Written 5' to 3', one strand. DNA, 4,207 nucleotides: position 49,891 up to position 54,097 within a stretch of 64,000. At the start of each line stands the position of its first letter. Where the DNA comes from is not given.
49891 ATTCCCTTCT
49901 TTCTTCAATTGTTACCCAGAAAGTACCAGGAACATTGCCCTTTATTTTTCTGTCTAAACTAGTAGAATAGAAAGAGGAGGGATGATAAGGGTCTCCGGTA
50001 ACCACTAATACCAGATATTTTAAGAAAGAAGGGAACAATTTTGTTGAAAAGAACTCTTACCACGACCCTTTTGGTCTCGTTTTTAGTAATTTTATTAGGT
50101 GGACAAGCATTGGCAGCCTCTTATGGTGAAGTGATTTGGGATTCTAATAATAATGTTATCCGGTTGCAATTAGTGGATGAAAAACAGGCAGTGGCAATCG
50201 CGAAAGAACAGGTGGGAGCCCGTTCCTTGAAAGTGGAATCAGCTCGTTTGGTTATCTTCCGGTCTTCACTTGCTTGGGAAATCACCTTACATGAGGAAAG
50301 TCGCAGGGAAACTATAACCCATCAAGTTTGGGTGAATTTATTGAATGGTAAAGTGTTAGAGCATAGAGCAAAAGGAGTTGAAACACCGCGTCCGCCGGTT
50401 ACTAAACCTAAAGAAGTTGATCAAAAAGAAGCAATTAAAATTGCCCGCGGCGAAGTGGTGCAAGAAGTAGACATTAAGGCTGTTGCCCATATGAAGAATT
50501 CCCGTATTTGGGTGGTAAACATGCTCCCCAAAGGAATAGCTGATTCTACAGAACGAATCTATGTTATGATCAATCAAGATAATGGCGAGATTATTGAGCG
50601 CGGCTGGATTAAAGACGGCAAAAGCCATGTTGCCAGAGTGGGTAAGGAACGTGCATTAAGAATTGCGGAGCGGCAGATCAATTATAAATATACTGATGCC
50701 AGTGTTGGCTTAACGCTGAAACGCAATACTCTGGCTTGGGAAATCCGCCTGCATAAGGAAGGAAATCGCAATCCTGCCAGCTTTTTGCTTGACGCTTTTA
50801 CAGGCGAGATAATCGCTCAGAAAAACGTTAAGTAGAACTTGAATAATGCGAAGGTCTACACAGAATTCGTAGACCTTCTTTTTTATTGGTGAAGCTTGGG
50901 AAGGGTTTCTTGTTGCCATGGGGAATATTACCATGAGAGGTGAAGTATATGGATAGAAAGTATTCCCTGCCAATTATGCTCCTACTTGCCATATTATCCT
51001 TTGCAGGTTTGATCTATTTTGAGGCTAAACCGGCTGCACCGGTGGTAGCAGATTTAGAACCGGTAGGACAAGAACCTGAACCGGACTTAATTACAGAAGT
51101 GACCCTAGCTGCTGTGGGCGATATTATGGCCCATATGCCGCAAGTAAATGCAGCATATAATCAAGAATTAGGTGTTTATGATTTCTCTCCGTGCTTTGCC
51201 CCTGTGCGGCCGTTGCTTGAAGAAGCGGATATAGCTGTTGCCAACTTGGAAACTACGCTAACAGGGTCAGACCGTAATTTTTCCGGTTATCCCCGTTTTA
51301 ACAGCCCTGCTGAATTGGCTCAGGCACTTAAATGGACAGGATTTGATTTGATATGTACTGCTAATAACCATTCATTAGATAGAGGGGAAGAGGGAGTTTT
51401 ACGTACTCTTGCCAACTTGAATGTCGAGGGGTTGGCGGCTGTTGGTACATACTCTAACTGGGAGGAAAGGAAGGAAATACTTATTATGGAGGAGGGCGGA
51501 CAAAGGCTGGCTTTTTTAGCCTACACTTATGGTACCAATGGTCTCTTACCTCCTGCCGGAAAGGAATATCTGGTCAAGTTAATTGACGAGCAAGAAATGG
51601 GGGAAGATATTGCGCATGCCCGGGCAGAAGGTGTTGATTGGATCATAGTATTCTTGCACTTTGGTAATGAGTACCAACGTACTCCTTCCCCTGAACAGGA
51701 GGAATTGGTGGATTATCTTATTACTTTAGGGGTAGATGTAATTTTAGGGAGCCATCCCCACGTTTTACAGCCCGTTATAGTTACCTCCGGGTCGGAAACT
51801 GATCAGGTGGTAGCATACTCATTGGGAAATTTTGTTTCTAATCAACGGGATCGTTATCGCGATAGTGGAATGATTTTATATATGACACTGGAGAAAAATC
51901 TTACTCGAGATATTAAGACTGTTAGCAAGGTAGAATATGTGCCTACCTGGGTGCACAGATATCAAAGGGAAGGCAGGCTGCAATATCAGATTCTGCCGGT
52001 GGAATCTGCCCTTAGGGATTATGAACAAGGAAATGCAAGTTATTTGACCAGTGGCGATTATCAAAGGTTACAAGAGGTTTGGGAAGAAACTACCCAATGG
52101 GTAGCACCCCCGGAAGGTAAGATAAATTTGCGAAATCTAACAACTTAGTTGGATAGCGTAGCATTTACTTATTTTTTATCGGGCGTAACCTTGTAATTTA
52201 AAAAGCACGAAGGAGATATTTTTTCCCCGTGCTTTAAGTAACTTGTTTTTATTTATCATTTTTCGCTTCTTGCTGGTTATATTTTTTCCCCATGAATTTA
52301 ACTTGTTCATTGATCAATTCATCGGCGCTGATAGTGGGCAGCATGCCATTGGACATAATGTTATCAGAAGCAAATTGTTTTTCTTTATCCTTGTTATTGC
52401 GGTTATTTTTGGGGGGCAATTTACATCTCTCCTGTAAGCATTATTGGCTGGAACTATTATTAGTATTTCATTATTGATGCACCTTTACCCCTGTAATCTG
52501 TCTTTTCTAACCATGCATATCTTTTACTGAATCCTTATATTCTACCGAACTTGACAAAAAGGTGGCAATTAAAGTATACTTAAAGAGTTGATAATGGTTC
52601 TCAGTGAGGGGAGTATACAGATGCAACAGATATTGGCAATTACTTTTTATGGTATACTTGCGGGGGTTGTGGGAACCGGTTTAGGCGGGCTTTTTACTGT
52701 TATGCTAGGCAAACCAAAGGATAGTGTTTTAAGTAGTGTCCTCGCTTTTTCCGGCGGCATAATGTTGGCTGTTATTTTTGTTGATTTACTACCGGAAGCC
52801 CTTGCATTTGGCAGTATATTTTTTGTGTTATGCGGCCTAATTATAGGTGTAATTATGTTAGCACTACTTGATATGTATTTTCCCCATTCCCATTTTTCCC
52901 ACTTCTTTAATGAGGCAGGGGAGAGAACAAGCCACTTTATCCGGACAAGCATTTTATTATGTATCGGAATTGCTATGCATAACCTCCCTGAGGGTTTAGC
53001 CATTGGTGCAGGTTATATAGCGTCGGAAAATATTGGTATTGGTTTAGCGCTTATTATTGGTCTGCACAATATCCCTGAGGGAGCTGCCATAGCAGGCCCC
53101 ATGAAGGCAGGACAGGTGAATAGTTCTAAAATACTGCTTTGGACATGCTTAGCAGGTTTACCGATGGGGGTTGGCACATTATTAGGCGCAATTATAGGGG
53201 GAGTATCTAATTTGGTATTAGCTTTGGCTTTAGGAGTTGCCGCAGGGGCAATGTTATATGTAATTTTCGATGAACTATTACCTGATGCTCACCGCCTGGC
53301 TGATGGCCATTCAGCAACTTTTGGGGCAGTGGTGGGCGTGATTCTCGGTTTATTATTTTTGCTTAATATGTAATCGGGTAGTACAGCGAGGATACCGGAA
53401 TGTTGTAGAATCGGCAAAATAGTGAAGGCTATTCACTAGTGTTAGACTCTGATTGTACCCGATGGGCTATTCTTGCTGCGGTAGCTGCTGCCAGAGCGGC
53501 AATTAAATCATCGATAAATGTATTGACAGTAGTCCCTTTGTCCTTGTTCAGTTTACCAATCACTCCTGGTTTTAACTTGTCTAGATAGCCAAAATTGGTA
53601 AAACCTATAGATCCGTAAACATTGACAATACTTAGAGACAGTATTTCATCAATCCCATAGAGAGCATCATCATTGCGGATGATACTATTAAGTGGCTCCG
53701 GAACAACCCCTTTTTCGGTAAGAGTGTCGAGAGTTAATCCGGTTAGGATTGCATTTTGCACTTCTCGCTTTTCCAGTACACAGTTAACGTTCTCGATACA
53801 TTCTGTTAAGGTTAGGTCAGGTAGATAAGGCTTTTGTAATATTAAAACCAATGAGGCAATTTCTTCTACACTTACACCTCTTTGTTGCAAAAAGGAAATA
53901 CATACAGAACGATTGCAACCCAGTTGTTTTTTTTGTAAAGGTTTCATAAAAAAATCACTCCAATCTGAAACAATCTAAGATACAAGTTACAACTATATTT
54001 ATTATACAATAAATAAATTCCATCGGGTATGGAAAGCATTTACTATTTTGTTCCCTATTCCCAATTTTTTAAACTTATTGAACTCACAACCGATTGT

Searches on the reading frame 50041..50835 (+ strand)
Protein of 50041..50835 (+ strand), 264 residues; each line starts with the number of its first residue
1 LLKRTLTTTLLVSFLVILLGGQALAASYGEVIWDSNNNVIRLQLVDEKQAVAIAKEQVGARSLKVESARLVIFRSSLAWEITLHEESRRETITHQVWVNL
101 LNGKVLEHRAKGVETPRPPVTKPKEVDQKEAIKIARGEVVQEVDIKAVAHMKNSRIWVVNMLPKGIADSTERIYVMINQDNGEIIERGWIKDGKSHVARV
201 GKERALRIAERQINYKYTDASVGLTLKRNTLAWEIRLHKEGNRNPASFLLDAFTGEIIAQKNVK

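Call 61: search_protein_families(library=pfam, proteins=[window:50041-50835:+], max_evalue=0.0001)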
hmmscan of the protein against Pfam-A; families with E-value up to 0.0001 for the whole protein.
window:50041-50835:+ (264 aa): 1 family
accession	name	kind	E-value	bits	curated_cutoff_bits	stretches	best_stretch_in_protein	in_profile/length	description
PF03413.25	PepSY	-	1.2e-18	67.6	24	2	200-260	2-59/60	Peptidase propeptide and YPEB domain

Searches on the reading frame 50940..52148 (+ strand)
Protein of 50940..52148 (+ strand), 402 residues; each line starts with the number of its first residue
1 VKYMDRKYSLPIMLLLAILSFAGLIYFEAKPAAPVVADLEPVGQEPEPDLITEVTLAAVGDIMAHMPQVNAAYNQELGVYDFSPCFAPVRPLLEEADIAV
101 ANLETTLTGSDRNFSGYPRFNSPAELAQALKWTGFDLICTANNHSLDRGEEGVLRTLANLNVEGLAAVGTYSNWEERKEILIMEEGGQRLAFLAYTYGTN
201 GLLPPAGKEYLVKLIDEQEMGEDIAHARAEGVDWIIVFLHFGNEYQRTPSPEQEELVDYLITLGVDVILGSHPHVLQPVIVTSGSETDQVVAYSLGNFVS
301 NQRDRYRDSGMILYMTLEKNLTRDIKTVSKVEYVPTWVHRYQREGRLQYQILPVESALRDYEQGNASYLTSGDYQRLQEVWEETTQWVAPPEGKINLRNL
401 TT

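Call 61: search_protein_families(library=pfam, proteins=[window:50940-52148:+], max_evalue=0.0001)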
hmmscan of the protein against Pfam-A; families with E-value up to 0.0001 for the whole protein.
window:50940-52148:+ (402 aa): 1 family
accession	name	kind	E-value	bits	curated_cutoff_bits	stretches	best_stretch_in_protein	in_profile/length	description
PF09587.15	PGA_cap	-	7.1e-76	255.5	27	1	55-302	1-255/255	Bacterial capsule synthesis protein PGA_cap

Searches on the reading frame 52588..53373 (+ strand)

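Call 61: search_protein_families(library=pfam, proteins=[window:52588-53373:+], max_evalue=0.0001)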
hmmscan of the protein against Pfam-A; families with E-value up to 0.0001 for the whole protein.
window:52588-53373:+ (261 aa): 1 family
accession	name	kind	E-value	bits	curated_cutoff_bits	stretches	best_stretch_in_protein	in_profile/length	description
PF02535.28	Zip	-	9.6e-23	81.3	35.1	2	117-258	174-319/323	ZIP Zinc transporter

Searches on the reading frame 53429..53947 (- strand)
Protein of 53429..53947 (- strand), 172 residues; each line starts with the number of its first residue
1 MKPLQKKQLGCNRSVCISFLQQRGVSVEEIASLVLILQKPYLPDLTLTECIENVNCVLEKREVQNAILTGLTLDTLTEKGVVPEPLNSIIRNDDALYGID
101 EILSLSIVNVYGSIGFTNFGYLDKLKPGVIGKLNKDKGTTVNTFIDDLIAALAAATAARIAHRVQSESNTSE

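Call 61: search_protein_families(library=pfam, proteins=[window:53429-53947:-], max_evalue=0.0001)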
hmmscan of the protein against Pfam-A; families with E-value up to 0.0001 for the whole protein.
window:53429-53947:- (172 aa): 1 family
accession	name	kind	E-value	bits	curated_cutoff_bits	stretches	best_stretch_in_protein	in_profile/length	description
PF04608.18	PgpA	-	5.3e-22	78.7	28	1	30-162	21-141/141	Phosphatidylglycerophosphatase A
